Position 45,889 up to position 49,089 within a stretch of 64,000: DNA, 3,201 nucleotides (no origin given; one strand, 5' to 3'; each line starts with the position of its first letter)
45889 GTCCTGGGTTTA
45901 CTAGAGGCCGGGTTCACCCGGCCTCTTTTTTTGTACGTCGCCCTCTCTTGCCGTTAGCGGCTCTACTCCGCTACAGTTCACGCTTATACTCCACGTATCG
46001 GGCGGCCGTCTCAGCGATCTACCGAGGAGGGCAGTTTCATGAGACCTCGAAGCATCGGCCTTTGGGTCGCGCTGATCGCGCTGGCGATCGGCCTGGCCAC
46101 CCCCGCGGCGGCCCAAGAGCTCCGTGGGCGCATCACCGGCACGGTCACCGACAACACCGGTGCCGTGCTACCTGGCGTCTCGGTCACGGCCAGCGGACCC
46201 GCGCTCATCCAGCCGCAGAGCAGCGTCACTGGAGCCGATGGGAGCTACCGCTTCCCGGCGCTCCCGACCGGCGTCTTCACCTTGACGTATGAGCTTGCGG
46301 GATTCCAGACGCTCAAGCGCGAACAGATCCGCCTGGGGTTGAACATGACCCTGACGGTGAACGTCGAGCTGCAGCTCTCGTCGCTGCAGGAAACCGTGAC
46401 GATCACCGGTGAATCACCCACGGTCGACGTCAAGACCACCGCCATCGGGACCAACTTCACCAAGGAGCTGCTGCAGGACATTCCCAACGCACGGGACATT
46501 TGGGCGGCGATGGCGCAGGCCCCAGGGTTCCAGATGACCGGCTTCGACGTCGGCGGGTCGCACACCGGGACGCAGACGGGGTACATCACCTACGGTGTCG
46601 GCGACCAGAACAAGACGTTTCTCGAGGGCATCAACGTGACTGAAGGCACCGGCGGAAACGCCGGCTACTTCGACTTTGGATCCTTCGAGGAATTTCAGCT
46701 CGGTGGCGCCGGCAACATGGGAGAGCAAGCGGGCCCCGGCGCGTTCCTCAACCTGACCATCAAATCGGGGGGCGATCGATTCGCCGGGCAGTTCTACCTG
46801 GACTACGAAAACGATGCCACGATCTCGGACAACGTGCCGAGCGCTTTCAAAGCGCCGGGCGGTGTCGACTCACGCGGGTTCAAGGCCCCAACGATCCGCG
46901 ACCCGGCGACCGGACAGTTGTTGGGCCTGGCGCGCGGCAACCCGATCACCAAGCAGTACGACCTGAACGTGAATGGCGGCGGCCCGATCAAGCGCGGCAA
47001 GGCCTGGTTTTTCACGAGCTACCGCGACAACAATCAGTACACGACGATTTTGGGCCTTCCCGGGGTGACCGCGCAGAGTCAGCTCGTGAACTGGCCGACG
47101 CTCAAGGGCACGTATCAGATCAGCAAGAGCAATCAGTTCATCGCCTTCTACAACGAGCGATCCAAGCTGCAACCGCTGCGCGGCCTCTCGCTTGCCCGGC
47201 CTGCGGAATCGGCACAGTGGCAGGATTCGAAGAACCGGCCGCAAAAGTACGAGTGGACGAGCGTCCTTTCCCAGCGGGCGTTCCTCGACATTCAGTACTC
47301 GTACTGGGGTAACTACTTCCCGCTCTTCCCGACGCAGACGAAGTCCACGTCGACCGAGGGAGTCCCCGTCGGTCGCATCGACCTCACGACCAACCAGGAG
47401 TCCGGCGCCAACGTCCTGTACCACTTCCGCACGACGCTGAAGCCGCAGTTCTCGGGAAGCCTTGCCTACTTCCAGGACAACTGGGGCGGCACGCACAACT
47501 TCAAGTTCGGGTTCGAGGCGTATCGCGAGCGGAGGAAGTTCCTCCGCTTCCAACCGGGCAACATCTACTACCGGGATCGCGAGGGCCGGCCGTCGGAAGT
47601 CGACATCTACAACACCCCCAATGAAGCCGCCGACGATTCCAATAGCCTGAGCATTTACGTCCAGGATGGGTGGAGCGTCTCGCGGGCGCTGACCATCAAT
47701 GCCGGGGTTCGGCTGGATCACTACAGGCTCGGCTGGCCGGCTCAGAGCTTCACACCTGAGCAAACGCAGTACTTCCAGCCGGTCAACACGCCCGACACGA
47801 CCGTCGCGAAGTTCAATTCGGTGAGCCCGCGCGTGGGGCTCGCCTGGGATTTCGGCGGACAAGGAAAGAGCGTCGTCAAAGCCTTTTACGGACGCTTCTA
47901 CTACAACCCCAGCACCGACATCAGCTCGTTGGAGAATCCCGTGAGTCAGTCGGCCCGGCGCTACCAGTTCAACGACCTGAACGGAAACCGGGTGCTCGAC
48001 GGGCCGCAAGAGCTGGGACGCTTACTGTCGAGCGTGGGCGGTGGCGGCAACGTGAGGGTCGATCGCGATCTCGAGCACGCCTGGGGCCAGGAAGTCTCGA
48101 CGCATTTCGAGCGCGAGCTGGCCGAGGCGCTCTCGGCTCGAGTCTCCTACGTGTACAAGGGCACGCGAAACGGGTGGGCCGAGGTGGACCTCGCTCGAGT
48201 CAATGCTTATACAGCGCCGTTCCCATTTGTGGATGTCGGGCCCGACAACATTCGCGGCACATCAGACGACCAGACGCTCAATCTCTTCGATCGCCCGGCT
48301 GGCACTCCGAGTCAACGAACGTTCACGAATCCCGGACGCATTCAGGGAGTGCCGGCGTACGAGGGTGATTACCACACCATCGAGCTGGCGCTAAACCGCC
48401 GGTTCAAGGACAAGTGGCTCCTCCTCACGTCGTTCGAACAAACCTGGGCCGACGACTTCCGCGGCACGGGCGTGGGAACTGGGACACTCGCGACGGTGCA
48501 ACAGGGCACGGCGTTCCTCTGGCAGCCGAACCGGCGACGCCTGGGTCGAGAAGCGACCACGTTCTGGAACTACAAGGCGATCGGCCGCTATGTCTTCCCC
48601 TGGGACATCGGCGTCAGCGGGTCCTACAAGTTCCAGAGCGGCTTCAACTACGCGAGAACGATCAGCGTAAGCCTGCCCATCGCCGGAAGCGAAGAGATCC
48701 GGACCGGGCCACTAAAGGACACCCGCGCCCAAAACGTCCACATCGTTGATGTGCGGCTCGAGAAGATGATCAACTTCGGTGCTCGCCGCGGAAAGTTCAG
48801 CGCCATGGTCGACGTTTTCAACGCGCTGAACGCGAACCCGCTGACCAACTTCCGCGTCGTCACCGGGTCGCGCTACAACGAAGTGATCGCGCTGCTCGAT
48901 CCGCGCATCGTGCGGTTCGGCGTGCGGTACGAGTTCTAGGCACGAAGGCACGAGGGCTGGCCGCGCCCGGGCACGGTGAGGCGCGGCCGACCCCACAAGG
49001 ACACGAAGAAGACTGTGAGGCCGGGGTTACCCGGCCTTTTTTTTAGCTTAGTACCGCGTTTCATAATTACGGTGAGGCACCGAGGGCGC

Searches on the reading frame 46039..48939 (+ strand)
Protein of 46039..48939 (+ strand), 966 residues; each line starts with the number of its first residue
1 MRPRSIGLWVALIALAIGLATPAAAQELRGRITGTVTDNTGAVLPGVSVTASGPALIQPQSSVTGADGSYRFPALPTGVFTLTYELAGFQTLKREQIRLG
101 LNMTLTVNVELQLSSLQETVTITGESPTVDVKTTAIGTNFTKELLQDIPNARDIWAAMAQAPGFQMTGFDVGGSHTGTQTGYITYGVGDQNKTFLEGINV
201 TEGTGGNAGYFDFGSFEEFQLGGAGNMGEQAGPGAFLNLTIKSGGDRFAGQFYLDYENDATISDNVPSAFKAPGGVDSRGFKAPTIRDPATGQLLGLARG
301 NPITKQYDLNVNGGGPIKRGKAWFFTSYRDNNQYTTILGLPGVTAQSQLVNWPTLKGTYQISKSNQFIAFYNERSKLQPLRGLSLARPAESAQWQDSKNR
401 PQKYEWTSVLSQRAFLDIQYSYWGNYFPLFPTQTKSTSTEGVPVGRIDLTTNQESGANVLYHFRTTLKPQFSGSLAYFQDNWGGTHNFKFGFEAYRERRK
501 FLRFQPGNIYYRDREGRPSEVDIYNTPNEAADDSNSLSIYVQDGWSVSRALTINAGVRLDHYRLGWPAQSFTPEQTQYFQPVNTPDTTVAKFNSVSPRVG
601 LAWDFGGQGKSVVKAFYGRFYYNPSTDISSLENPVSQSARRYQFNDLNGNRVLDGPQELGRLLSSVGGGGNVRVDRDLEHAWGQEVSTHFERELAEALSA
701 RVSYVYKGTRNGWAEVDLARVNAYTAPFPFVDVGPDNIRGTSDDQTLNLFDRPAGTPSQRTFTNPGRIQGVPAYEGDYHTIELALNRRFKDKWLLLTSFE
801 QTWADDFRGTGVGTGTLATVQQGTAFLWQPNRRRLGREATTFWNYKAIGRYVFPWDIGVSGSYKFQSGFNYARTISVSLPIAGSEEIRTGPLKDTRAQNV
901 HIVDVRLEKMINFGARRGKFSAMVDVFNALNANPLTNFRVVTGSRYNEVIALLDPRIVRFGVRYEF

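Call 24: search_protein_families(library=pfam, proteins=[window:46039-48939:+], max_evalue=0.00001)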
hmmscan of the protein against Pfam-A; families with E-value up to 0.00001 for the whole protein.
window:46039-48939:+ (966 aa): 4 families
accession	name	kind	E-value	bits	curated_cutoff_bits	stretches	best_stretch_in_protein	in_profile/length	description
PF25183.1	OMP_b-brl_4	-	1.7e-23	83.4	30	1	350-811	154-638/838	Outer membrane beta barrel domain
PF13620.12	CarboxypepD_reg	-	4.6e-17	62.6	32.3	1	32-112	2-82/82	Carboxypeptidase regulatory-like domain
PF13715.12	CarbopepD_reg_2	-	3.8e-09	36.9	32.2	1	32-117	1-82/88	CarboxypepD_reg-like domain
PF00593.30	TonB_dep_Rec_b-barrel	-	1.4e-06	28.9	27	1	404-633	53-253/436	TonB dependent receptor-like, beta-barrel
